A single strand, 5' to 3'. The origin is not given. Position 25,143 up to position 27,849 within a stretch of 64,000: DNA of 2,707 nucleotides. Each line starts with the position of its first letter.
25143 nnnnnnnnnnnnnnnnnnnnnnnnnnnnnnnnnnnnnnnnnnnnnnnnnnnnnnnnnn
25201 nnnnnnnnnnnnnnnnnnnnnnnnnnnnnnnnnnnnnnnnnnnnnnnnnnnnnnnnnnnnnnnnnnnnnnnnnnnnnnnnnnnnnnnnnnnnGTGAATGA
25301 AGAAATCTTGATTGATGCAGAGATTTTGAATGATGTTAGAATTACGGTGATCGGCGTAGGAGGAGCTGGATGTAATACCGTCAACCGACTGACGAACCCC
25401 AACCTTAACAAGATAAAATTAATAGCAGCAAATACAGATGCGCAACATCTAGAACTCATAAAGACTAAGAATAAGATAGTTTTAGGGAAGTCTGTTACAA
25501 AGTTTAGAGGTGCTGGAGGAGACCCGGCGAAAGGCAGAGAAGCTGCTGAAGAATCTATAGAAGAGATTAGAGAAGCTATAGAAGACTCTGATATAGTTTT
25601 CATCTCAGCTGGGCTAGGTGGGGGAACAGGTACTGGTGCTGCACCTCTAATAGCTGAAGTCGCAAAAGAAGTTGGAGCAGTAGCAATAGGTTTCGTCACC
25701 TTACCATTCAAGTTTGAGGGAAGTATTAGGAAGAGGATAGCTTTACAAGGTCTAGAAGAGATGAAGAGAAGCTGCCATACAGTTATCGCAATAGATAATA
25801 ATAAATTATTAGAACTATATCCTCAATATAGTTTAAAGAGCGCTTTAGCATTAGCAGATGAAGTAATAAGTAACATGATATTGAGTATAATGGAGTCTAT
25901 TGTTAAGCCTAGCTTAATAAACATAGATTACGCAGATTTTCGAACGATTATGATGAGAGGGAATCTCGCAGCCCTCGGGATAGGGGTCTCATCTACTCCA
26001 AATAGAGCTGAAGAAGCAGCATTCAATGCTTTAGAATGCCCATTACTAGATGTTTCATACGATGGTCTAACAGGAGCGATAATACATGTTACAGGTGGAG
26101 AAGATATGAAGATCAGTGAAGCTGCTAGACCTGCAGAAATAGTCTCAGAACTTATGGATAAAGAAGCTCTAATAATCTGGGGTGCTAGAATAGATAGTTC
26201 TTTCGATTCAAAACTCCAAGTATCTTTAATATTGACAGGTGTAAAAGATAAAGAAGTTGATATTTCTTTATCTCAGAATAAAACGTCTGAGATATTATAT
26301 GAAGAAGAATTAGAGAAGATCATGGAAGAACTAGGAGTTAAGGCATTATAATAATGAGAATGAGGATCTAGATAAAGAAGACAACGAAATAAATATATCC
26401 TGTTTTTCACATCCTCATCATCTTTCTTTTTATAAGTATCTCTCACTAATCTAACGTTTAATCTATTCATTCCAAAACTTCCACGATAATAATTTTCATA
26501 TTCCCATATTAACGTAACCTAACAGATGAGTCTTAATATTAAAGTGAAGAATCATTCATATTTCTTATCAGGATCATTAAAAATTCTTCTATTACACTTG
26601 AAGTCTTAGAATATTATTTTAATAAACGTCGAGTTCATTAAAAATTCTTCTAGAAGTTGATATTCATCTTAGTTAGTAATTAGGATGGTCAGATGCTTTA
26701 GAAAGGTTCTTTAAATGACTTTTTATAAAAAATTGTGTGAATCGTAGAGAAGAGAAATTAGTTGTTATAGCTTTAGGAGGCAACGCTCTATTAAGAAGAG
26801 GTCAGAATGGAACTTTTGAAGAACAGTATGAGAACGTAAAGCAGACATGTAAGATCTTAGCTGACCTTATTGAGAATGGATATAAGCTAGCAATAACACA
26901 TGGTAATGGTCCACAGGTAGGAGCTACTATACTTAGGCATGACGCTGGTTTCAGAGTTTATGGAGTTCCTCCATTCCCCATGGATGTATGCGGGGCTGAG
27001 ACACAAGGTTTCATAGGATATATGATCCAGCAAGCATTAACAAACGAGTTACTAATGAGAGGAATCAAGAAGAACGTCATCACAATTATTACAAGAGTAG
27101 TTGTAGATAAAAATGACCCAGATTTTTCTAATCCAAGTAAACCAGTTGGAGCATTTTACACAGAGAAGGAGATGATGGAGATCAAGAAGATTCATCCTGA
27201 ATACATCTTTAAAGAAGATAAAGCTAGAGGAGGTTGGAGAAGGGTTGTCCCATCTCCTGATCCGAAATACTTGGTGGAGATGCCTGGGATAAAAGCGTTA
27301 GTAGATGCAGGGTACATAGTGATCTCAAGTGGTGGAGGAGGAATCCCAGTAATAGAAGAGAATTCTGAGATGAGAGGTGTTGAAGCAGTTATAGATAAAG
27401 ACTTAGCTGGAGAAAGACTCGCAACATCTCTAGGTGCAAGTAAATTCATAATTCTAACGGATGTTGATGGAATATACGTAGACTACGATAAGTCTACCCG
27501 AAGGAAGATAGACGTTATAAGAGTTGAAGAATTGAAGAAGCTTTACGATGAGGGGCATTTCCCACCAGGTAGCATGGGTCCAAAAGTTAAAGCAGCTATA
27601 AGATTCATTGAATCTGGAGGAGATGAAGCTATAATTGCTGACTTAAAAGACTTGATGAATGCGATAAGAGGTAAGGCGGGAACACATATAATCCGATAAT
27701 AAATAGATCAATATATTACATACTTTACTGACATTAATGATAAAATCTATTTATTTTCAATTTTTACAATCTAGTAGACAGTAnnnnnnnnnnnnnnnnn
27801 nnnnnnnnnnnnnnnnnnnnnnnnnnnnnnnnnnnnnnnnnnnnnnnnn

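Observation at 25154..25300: Unannotated 48-aa ribbon-helix-helix ORF overlapping the ftsZ start codon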

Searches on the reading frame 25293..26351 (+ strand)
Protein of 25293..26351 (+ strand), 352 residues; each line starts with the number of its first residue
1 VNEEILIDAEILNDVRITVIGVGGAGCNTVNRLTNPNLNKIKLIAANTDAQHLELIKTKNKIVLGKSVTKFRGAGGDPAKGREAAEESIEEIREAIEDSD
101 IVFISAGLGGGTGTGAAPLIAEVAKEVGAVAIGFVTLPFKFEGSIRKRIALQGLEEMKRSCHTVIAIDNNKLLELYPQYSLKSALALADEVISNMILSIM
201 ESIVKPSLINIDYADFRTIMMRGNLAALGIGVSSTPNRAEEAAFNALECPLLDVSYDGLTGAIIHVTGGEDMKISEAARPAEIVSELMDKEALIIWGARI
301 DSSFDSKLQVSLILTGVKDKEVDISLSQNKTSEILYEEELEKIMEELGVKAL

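Call 3: search_protein_families(library=pfam, proteins=[window:25293-26351:+], max_evalue=0.1)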
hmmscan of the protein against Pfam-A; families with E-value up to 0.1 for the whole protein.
window:25293-26351:+ (352 aa): 4 families
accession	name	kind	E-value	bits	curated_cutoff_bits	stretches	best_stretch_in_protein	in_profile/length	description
PF00091.31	Tubulin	-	4.6e-49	167.7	33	1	16-176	1-189/190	Tubulin/FtsZ family, GTPase domain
PF12327.13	FtsZ_C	-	3.7e-26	91.7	27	1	226-318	3-95/95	FtsZ family, C-terminal domain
PF01488.26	Shikimate_DH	-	0.0085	16.6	24.3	0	12-49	10-46/138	Shikimate / quinate 5-dehydrogenase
PF13460.12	NAD_binding_10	-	0.064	13.5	27.2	0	86-128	48-89/184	NAD(P)H-binding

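Call 4: search_protein_families(library=ncbifam, proteins=[window:25293-26351:+], max_evalue=0.1)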
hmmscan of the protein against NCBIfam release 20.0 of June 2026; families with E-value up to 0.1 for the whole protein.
window:25293-26351:+ (352 aa): 4 families
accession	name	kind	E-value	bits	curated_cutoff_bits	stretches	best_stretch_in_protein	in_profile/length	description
TIGR00065.1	ftsZ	equivalog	1.8e-108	363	295.2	1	13-332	16-339/353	cell division protein FtsZ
NF002600.0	PRK02256.1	equivalog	0.0007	18.3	529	1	45-127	341-427/463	aminopeptidase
TIGR00177.1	molyb_syn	domain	0.017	15.1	85.35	1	84-132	49-93/148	molybdenum cofactor synthesis domain-containing protein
NF001311.0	PRK00258.1-3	equivalog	0.057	12.6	235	0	204-267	165-230/279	shikimate dehydrogenase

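Call 54: search_solved_structures(query=window:25293-26348:+, max_evalue=1e-30)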
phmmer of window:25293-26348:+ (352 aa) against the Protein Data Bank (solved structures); distinct sequences matched with E-value up to 1e-30: 49.
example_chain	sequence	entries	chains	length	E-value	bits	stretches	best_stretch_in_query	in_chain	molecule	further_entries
1w58_1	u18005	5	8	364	2.5e-91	309.7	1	14-320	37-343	CELL DIVISION PROTEIN FTSZ HOMOLOG 1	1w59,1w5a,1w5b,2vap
1fsz_A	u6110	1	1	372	2.6e-91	309.6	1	14-320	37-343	FTSZ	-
1w5e_A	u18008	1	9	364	5.7e-90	305.2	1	14-320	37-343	FTSZ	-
8grw_A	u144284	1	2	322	3.3e-76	260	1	16-317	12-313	Cell division protein FtsZ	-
7yop_A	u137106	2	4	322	5.2e-76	259.4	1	16-317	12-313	Cell division protein FtsZ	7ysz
3wgj_A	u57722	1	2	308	3.3e-75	256.7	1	17-316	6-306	Cell division protein FtsZ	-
4m8i_A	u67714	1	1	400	1.8e-74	254.3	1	17-321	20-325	Cell division protein FtsZ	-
3vo8_A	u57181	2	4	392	3.8e-74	253.3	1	17-322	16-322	Cell division protein FtsZ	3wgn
4dxd_A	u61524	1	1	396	3.9e-74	253.2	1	17-322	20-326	Cell division protein FtsZ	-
2vam_A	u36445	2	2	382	1.4e-73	251.4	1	16-329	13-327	CELL DIVISION PROTEIN FTSZ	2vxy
5xdv_A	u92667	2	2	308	2.7e-73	250.5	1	17-316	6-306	Cell division protein FtsZ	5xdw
9v7v_A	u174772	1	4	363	3e-73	250.3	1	15-326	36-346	Cell division protein FtsZ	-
7ojz_A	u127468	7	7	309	1e-72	248.6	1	17-316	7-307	Cell division protein FtsZ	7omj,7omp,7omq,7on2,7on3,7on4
6rvm_A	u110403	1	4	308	1e-72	248.6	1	17-316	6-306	Cell division protein FtsZ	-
3vo9_A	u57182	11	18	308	1e-72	248.5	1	17-316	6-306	Cell division protein FtsZ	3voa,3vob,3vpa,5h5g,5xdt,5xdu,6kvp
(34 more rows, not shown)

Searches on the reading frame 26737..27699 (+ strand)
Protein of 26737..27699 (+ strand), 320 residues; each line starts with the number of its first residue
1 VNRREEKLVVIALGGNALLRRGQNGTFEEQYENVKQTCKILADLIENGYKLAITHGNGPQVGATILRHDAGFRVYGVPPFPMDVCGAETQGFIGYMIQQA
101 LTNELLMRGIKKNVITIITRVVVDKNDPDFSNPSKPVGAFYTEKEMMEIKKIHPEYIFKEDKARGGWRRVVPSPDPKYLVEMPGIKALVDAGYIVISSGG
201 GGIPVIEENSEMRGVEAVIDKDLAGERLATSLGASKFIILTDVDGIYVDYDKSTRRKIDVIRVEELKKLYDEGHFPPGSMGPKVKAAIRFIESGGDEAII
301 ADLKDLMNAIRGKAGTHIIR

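Call 3: search_protein_families(library=pfam, proteins=[window:26737-27699:+], max_evalue=0.1)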
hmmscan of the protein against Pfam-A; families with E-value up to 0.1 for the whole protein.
window:26737-27699:+ (320 aa): 1 family
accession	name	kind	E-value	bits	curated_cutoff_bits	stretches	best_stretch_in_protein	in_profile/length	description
PF00696.33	AA_kinase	-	2.2e-29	103.3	24.9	1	7-302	1-234/234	Amino acid kinase family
